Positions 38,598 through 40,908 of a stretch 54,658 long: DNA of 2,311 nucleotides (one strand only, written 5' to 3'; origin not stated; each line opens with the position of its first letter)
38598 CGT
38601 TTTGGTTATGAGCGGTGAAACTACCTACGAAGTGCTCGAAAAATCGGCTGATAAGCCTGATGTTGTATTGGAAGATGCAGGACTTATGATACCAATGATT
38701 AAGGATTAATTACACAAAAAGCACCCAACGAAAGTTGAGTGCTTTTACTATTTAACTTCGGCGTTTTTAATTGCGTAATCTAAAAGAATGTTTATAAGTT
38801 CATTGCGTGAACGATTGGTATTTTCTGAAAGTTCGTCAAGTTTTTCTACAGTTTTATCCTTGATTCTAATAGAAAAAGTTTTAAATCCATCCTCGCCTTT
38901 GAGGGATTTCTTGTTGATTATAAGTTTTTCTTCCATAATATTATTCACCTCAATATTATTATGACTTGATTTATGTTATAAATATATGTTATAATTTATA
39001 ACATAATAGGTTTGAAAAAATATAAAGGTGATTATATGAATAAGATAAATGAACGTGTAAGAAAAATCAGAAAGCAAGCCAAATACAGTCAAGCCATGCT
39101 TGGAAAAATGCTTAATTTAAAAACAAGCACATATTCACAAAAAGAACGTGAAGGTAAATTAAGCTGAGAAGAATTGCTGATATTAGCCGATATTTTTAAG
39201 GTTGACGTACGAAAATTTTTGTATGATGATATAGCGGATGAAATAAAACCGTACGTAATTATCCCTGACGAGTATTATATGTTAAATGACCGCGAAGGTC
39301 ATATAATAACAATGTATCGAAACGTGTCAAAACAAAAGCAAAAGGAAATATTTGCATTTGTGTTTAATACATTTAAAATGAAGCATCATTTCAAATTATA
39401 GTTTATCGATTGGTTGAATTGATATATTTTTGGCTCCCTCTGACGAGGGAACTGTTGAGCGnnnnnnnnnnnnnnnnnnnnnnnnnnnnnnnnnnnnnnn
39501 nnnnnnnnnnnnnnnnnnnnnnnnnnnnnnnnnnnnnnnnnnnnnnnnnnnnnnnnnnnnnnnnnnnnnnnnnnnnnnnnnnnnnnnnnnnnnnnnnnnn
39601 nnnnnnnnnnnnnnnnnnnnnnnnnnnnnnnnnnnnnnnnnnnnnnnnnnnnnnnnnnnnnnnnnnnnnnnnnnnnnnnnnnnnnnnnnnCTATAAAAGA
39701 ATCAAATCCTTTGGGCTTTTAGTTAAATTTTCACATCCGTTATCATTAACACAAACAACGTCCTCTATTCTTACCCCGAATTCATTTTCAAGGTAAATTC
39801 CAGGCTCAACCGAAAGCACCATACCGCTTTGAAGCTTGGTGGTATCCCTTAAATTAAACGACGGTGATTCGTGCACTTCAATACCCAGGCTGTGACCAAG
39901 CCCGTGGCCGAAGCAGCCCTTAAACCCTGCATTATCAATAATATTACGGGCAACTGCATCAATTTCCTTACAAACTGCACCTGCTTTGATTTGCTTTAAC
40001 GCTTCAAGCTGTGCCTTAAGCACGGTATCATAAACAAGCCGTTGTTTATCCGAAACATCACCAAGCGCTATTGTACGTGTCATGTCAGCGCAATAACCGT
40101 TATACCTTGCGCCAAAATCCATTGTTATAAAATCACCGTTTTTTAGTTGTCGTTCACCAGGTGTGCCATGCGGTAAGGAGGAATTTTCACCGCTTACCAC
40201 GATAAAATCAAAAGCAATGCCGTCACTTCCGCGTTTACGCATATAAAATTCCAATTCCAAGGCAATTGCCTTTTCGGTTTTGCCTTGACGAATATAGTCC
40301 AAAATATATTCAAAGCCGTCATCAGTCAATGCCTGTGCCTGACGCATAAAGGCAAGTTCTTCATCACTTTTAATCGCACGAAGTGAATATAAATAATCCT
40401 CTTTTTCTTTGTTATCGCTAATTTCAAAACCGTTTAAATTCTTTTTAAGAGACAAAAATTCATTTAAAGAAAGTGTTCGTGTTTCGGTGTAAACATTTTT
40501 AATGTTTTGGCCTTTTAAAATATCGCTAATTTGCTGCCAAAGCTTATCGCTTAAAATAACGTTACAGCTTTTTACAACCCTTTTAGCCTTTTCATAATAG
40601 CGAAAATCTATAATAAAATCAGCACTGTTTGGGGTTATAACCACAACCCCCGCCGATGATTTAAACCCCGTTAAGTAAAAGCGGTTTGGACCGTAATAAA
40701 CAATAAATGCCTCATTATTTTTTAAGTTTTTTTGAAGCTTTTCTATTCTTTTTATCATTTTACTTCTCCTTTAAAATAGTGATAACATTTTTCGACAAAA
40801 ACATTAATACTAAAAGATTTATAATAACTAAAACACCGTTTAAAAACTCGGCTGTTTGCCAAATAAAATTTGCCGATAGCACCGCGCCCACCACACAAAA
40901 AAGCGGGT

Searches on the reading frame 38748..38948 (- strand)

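Call 68: search_protein_families(library=pfam, proteins=[window:38748-38948:-], max_evalue=0.01)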
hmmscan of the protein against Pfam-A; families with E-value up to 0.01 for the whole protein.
window:38748-38948:- (66 aa): 4 families
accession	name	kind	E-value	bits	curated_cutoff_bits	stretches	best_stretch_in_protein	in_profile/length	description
PF01402.27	RHH_1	-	1.5e-06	28.4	20.5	1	25-55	2-32/39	Ribbon-helix-helix protein, copG family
PF08418.15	Pol_alpha_B_N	-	0.00074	19.8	24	1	20-63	5-48/67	DNA polymerase alpha subunit B N-terminal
PF24434.1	DUF7557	-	0.0031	17.4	25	1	26-58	3-34/45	Family of unknown function (DUF7557)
PF12651.13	RHH_3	-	0.0083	16.5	21.6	0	25-44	5-24/44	Ribbon-helix-helix domain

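Call 101: search_protein_families(library=phrogs, proteins=[window:38748-38948:-], max_evalue=0.001)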
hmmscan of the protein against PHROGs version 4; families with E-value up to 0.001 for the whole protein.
window:38748-38948:- (66 aa): 4 families
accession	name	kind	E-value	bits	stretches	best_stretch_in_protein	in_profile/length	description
phrog_5118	-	unknown function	8e-09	36.3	1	5-65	1-59/67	-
phrog_876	-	transcription regulation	6.7e-05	23.5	1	3-63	48-108/239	transcriptional repressor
phrog_3180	-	transcription regulation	0.0002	22.3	1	21-57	4-40/50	Arc-like repressor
phrog_7325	-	transcription regulation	0.00061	20.9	1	16-66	50-100/151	CopG-like transcriptional repressor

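Call 102: search_protein_families(library=ncbifam, proteins=[window:38748-38948:-], max_evalue=0.001)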
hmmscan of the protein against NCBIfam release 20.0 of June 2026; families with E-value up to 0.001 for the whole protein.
window:38748-38948:- (66 aa): 2 families
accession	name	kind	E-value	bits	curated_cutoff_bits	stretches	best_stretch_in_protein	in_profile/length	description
NF008671.0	PRK11675.1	equivalog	1.9e-05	25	62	1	6-63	31-91/95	LexA regulated protein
NF041200.1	mob_BfmA_Nterm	domain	2.9e-05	24.2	24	1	26-58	3-35/81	BfmA/BtgA family mobilization protein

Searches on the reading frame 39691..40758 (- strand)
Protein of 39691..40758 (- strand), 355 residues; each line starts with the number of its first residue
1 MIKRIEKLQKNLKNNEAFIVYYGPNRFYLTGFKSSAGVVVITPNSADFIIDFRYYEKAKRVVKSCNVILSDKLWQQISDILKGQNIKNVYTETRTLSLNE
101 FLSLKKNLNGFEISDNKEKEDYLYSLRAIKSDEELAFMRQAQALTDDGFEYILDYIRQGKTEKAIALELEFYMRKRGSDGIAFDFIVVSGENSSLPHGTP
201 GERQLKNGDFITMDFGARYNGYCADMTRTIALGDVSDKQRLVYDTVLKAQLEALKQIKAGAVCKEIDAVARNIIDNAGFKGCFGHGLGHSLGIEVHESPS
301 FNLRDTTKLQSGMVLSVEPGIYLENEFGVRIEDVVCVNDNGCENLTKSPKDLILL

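Call 29: find_encoding_contigs(protein=window:39691-40758:-, flank=3000, max_places=10)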
Protein window:39691-40758:- (355 aa): 7 contigs read that carry it; 5 places shown.
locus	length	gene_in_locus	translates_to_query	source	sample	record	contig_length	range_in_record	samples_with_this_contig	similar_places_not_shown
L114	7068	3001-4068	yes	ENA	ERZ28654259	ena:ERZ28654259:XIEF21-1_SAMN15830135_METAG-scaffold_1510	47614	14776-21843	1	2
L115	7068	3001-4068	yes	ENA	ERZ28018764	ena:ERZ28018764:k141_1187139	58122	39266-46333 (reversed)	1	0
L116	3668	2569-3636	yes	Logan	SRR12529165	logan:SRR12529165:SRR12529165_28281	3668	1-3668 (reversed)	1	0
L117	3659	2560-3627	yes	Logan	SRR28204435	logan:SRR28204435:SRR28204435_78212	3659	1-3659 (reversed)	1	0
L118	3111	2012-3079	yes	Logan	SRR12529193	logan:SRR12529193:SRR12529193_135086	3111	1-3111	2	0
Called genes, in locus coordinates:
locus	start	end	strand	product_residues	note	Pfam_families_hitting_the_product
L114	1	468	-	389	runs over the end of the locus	PF22025:ThiI_fer, PF02926:THUMP, PF02568:ThiI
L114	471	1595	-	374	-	PF00266:Aminotran_5, PF00155:Aminotran_1_2 (weak)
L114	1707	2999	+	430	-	PF01235:Na_Ala_symp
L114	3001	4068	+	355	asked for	PF01321:Creatinase_N, PF00557:Peptidase_M24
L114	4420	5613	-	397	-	PF01594:AI-2E_transport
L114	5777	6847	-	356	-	PF04346:EutH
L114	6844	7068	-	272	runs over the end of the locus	PF02811:PHP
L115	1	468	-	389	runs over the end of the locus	PF22025:ThiI_fer, PF02926:THUMP, PF02568:ThiI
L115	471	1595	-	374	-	PF00266:Aminotran_5, PF00155:Aminotran_1_2 (weak)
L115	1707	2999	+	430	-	PF01235:Na_Ala_symp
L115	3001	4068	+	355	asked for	PF01321:Creatinase_N, PF00557:Peptidase_M24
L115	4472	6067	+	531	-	-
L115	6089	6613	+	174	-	PF00857:Isochorismatase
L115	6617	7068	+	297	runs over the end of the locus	PF00106:adh_short, PF01370:Epimerase, PF02719:Polysacc_synt_2 (weak), PF08659:KR, PF13561:adh_short_C2, PF16363:GDP_Man_Dehyd (weak)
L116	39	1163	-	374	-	PF00266:Aminotran_5, PF00155:Aminotran_1_2 (weak)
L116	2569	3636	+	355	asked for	PF01321:Creatinase_N, PF00557:Peptidase_M24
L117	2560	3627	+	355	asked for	PF01321:Creatinase_N, PF00557:Peptidase_M24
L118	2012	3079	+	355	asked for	PF01321:Creatinase_N, PF00557:Peptidase_M24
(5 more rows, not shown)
